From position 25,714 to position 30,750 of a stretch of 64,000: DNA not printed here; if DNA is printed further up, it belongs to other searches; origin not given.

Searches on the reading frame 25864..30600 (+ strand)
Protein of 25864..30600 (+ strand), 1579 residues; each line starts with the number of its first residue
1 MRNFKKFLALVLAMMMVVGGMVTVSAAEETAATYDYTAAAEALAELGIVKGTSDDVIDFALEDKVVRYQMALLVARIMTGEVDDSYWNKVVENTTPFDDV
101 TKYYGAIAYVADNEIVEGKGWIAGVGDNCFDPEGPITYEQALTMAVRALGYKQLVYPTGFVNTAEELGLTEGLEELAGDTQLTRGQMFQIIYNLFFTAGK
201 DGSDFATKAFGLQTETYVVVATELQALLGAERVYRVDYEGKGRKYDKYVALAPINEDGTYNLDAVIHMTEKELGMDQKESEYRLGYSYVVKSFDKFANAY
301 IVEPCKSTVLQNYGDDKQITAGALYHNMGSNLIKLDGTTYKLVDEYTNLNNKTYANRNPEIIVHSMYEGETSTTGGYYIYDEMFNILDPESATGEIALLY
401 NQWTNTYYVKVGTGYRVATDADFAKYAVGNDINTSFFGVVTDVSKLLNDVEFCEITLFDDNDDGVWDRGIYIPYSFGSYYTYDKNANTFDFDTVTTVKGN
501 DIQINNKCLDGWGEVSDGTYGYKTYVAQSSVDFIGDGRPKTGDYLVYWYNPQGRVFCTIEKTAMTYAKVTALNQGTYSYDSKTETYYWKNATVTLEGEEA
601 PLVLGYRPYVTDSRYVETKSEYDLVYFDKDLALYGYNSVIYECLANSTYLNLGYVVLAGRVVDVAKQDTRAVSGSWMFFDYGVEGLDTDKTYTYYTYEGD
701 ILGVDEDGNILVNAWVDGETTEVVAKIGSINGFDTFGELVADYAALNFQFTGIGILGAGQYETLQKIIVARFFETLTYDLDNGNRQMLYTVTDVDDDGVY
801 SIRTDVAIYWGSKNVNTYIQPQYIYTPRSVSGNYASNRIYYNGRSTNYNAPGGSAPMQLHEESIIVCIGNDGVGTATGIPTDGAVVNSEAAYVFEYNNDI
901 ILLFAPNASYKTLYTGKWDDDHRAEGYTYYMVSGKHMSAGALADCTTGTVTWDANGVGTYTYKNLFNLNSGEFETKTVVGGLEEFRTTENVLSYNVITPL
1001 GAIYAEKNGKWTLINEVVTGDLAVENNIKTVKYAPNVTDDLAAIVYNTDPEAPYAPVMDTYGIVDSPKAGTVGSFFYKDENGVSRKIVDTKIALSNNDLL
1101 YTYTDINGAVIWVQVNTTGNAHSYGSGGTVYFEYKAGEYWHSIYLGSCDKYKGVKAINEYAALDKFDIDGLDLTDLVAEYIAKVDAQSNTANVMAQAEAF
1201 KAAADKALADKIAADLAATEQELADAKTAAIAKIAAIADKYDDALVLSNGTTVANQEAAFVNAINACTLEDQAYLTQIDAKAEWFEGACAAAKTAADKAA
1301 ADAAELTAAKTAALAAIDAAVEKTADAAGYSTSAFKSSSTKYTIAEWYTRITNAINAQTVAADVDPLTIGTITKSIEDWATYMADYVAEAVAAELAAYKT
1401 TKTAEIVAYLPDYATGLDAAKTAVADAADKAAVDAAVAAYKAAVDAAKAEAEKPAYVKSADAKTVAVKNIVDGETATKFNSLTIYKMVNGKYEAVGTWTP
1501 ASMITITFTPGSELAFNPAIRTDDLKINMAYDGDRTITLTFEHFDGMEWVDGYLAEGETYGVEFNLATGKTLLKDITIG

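Call 11: search_protein_families(library=pfam, proteins=[window:25864-30600:+], max_evalue=0.001)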
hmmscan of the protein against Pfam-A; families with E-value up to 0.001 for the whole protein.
window:25864-30600:+ (1579 aa): 1 family
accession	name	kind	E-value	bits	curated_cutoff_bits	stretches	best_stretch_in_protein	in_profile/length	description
PF00395.25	SLH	-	1.2e-06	28.8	20.8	0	96-141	1-43/44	S-layer homology domain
